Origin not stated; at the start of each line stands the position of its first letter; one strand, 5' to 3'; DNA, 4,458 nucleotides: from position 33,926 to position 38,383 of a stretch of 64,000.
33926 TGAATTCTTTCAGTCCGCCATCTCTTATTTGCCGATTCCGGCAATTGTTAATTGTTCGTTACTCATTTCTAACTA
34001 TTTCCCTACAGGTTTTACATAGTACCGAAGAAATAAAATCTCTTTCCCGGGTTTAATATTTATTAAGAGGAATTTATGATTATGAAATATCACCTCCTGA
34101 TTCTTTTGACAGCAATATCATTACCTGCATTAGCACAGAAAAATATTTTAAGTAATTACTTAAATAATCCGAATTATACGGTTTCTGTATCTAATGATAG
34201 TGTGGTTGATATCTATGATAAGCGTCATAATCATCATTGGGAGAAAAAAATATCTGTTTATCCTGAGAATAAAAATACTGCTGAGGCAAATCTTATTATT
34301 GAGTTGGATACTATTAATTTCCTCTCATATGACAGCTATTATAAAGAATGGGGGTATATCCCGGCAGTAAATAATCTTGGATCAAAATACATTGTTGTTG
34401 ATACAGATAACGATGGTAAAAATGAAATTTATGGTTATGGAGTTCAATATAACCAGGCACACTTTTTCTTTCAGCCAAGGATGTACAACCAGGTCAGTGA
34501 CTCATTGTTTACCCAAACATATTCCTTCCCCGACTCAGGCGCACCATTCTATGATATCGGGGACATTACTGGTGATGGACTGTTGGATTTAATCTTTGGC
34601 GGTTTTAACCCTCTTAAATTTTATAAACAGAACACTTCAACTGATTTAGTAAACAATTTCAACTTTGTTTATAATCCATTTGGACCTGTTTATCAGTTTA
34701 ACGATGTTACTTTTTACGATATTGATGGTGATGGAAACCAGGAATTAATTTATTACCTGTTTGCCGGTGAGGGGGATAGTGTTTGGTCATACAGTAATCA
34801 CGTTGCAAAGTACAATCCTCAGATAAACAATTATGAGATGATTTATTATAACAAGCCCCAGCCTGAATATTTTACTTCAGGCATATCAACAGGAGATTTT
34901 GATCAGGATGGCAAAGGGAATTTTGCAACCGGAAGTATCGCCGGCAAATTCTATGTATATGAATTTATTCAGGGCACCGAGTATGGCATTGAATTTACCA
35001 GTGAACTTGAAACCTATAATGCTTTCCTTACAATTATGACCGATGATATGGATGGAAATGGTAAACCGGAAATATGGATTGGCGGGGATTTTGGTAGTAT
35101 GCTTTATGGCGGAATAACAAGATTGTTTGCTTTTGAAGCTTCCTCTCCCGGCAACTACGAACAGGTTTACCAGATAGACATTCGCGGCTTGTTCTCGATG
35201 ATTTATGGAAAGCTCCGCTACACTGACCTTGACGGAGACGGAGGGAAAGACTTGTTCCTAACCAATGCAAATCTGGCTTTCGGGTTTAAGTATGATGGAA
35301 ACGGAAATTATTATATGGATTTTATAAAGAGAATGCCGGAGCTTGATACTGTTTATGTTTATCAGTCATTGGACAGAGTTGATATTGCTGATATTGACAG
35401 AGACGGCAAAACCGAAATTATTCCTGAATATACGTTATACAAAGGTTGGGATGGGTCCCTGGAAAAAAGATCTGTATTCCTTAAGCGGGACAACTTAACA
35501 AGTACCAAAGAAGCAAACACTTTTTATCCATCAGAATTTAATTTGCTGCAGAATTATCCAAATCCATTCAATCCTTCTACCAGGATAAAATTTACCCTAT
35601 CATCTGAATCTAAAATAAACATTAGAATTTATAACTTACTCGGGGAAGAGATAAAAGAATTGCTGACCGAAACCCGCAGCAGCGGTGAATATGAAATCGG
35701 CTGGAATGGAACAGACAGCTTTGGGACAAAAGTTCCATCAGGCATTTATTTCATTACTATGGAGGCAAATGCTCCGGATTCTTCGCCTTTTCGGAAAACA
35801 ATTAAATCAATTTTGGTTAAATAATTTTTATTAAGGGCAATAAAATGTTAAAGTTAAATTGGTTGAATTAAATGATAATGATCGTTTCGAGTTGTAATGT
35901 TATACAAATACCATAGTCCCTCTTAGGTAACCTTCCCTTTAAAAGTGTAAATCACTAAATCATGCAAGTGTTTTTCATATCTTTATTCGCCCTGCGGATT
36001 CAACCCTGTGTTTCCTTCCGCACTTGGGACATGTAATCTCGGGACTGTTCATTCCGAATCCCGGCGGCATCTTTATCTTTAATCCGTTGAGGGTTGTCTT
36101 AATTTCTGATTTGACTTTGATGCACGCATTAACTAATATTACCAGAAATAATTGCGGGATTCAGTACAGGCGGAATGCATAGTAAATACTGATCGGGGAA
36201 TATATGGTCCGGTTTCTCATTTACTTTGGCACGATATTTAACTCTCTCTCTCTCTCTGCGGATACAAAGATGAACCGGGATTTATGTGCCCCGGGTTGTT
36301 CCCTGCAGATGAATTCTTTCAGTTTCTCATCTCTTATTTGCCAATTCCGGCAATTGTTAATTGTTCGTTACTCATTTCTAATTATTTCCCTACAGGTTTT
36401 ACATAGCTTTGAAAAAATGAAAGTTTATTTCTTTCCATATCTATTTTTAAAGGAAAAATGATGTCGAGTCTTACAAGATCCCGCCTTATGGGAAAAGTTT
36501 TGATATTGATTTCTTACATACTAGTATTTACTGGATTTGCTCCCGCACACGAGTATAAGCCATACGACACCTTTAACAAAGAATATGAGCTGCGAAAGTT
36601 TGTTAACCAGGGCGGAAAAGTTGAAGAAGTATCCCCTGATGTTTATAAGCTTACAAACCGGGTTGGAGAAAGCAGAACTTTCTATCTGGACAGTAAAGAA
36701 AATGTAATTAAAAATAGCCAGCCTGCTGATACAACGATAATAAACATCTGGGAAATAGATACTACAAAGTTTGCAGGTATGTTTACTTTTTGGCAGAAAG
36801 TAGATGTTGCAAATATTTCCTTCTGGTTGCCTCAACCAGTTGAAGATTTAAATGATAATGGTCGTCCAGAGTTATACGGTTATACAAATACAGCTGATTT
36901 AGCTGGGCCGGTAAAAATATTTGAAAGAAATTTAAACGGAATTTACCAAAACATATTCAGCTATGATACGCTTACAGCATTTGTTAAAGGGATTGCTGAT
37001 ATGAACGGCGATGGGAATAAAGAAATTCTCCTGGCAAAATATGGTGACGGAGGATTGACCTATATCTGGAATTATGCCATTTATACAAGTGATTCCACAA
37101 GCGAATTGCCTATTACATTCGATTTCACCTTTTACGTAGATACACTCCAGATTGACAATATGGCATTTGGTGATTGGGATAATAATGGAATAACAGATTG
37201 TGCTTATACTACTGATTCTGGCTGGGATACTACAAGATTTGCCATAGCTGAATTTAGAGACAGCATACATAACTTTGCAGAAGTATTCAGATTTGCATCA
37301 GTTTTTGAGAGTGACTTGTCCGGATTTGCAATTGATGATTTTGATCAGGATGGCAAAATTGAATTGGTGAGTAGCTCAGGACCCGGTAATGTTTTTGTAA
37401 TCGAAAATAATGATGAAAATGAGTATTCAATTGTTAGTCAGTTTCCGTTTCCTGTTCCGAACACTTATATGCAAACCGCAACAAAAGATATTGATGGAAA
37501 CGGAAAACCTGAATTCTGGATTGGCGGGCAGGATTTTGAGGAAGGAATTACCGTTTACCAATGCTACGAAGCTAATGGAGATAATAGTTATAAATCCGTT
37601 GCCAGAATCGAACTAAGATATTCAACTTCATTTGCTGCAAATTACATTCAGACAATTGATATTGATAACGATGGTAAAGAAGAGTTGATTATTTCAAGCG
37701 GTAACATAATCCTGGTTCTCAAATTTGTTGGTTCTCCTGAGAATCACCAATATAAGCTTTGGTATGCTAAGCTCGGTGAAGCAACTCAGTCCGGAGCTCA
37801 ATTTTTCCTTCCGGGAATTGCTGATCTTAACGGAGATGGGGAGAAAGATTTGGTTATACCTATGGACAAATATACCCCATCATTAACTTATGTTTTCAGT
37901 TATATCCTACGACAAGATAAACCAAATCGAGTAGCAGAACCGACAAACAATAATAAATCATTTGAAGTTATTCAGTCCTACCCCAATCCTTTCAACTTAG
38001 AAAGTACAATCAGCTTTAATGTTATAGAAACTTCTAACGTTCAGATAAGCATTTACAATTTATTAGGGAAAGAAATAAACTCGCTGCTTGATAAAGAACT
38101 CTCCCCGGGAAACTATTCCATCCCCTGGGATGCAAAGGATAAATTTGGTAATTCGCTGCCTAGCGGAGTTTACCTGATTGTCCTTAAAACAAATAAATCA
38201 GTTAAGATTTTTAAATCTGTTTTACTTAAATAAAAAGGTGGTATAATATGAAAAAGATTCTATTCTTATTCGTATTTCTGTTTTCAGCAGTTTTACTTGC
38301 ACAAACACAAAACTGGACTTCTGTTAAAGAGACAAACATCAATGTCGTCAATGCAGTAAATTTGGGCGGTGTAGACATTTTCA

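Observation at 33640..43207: Three copies of a conserved sigma70-like promoter plus ~320-nt leader in front of T9SS cargo genes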

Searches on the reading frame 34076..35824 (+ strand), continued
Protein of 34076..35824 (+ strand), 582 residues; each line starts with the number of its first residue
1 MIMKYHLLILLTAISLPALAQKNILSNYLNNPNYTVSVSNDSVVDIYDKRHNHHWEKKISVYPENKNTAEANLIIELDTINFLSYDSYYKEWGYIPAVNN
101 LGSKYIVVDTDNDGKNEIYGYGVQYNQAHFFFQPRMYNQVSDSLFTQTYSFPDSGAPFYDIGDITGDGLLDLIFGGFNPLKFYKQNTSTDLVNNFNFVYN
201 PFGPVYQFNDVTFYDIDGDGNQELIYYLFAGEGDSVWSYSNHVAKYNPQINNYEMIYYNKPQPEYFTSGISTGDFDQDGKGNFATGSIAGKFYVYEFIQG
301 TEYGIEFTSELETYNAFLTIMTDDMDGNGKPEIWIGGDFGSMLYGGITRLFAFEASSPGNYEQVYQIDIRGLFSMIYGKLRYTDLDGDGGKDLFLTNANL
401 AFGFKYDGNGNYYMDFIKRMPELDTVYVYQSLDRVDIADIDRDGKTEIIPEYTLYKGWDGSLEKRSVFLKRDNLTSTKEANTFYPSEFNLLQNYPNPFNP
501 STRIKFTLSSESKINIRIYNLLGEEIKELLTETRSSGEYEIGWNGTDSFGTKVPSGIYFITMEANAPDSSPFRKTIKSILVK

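Call 61: find_encoding_contigs(protein=P0036, flank=7000, max_places=2)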
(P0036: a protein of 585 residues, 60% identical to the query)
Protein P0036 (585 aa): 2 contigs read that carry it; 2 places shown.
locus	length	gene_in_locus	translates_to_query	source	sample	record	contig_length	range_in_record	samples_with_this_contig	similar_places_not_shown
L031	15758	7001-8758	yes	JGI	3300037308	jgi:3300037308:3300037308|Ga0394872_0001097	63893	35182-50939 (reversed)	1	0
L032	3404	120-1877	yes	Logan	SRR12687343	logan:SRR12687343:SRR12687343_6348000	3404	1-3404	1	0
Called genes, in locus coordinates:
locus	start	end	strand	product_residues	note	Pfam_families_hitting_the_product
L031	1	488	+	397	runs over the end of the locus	PF01266:DAO (faint), PF01494:FAD_binding_3, PF04820:Trp_halogenase (faint), PF07992:Pyr_redox_2 (faint)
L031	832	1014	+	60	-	-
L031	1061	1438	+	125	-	PF00166:Cpn10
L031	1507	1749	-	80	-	-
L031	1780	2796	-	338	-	-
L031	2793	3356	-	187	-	-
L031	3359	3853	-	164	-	-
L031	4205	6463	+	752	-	PF00330:Aconitase, PF00694:Aconitase_C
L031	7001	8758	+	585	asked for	PF01839:FG-GAP (faint), PF13517:FG-GAP_3 (faint), PF13860:FlgD_ig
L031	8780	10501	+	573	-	PF18962:Por_Secre_tail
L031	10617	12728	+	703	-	PF07584:BatA, PF13519:VWA_2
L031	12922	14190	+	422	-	PF13167:GTP-bdg_N, PF16360:GTP-bdg_M, PF00350:Dynamin_N (faint), PF01926:MMR_HSR1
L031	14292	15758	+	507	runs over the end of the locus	PF00221:Lyase_aromatic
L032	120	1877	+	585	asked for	PF01839:FG-GAP (faint), PF13517:FG-GAP_3 (faint), PF13860:FlgD_ig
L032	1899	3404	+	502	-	?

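Call 62: find_encoding_contigs(protein=P0044, flank=7000, max_places=2)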
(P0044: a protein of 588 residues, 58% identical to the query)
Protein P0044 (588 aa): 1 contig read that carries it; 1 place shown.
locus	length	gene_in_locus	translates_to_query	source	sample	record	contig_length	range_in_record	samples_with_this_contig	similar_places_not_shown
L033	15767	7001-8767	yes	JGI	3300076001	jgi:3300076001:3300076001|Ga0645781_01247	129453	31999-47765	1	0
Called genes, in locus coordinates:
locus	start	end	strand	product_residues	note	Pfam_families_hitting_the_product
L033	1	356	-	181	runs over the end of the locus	PF13302:Acetyltransf_3, PF13420:Acetyltransf_4, PF00583:Acetyltransf_1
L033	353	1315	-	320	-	-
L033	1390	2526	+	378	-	PF00686:CBM_20, PF00756:Esterase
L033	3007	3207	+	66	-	-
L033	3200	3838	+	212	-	PF13517:FG-GAP_3 (faint), PF01839:FG-GAP (faint)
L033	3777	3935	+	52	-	-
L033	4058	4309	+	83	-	-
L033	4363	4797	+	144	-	PF18962:Por_Secre_tail, PF13860:FlgD_ig (weak)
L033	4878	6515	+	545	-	PF18962:Por_Secre_tail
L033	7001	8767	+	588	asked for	PF13517:FG-GAP_3, PF18962:Por_Secre_tail (weak), PF13860:FlgD_ig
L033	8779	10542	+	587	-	PF18962:Por_Secre_tail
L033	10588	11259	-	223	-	PF13539:Peptidase_M15_4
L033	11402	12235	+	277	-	PF00254:FKBP_C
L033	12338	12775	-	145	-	-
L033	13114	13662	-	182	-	PF03881:Fructosamin_kin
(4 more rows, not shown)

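Call 63: find_encoding_contigs(protein=P0053, flank=7000, max_places=2)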
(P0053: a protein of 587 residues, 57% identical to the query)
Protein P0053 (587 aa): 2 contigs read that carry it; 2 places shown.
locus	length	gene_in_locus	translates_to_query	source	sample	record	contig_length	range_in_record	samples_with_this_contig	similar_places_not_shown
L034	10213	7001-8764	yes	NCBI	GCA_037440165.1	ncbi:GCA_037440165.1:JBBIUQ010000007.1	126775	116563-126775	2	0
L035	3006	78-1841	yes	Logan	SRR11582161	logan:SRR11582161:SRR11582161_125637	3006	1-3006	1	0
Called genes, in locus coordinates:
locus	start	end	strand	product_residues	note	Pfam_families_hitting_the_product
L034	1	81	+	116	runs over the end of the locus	PF01381:HTH_3 (weak)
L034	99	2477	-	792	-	PF13620:CarboxypepD_reg, PF13715:CarbopepD_reg_2, PF07715:Plug, PF00593:TonB_dep_Rec_b-barrel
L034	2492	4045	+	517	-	PF08447:PAS_3, PF00512:HisKA, PF02518:HATPase_c, PF00072:Response_reg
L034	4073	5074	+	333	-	PF01336:tRNA_anti-codon (weak), PF01966:HD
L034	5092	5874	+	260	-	PF07719:TPR_2 (faint), PF13174:TPR_6 (faint), PF13181:TPR_8 (faint), PF13414:TPR_11 (faint), PF13428:TPR_14 (faint), PF21033:RMD1-3, PF14559:TPR_19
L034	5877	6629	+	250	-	PF02146:SIR2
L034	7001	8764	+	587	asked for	PF13517:FG-GAP_3 (weak), PF18962:Por_Secre_tail (weak), PF13860:FlgD_ig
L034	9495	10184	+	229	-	-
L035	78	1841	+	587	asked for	PF13517:FG-GAP_3 (weak), PF18962:Por_Secre_tail (weak), PF13860:FlgD_ig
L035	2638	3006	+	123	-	?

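Call 64: find_encoding_contigs(protein=P0064, flank=7000, max_places=2)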
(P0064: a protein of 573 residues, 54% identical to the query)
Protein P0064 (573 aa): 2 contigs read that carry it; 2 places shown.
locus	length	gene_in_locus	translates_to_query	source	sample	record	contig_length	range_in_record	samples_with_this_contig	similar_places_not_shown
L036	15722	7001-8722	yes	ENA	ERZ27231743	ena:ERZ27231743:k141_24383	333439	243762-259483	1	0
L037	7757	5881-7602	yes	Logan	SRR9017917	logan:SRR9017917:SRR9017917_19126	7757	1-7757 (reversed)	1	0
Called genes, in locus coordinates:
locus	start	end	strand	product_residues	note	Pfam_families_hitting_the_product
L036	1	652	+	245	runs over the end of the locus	PF00005:ABC_tran, PF13304:AAA_21 (faint)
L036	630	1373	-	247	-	PF00483:NTP_transferase, PF12804:NTP_transf_3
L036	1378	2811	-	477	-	PF01636:APH (weak), PF22740:PapZ_C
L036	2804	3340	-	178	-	PF13302:Acetyltransf_3, PF13420:Acetyltransf_4, PF00583:Acetyltransf_1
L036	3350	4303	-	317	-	PF02415:Chlam_PMP (faint)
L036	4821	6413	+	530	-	PF13570:Beta-prop_ACSF4 (faint), PF05935:Arylsulfotrans (faint), PF25292:Beta-prop_CGLA (faint), PF18962:Por_Secre_tail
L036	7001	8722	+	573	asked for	PF13585:CHU_C (faint), PF13517:FG-GAP_3 (weak), PF13860:FlgD_ig, PF18962:Por_Secre_tail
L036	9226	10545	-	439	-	-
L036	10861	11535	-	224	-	PF13539:Peptidase_M15_4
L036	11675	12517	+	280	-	PF00254:FKBP_C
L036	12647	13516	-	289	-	PF03881:Fructosamin_kin, PF01636:APH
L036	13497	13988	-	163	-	PF01451:LMWPc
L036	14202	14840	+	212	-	PF13505:OMP_b-brl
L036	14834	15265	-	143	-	PF01894:YjbQ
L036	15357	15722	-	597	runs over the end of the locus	PF02225:PA (weak), PF04389:Peptidase_M28, PF13180:PDZ_2, PF17820:PDZ_6 (weak)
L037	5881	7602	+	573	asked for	PF13585:CHU_C (faint), PF13517:FG-GAP_3 (weak), PF13860:FlgD_ig, PF18962:Por_Secre_tail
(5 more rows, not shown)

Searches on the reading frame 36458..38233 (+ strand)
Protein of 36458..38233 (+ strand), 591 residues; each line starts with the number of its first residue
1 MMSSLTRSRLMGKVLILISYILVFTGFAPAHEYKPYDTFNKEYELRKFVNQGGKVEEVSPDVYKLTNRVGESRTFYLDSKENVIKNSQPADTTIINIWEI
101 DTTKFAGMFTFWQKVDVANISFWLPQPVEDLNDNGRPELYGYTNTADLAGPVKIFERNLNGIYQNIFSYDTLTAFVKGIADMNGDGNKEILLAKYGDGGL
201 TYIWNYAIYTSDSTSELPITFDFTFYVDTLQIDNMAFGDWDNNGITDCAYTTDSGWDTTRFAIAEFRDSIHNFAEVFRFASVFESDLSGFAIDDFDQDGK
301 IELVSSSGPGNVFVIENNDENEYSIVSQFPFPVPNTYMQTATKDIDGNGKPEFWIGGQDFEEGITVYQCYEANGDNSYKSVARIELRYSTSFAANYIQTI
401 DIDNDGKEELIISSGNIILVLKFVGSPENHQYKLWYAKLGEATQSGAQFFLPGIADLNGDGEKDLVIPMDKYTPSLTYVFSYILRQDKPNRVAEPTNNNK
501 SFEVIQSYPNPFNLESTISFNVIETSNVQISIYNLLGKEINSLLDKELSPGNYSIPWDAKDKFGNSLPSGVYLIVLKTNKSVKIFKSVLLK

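Call 8: search_protein_families(library=pfam, proteins=[window:36458-38233:+], max_evalue=0.01)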
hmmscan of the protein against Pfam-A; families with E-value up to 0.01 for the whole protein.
window:36458-38233:+ (591 aa): 6 families
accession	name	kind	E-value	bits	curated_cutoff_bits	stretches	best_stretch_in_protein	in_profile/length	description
PF13517.12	FG-GAP_3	-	1.1e-23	84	26.9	2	294-353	1-59/61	FG-GAP-like repeat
PF18962.6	Por_Secre_tail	-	8.9e-08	32.8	27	1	508-584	2-70/75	Secretion system C-terminal sorting domain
PF13860.13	FlgD_ig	-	1.5e-06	28.5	27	1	526-579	23-76/79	FlgD Ig-like domain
PF01839.29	FG-GAP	-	9.4e-06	25.8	22.1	0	454-467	7-20/37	FG-GAP repeat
PF16743.10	PliI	-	0.00058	20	27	0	397-414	62-79/123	Periplasmic lysozyme inhibitor of I-type lysozyme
PF13585.12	CHU_C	-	0.00078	20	27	1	524-581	25-75/86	CHU_C Type IX secretion signal domain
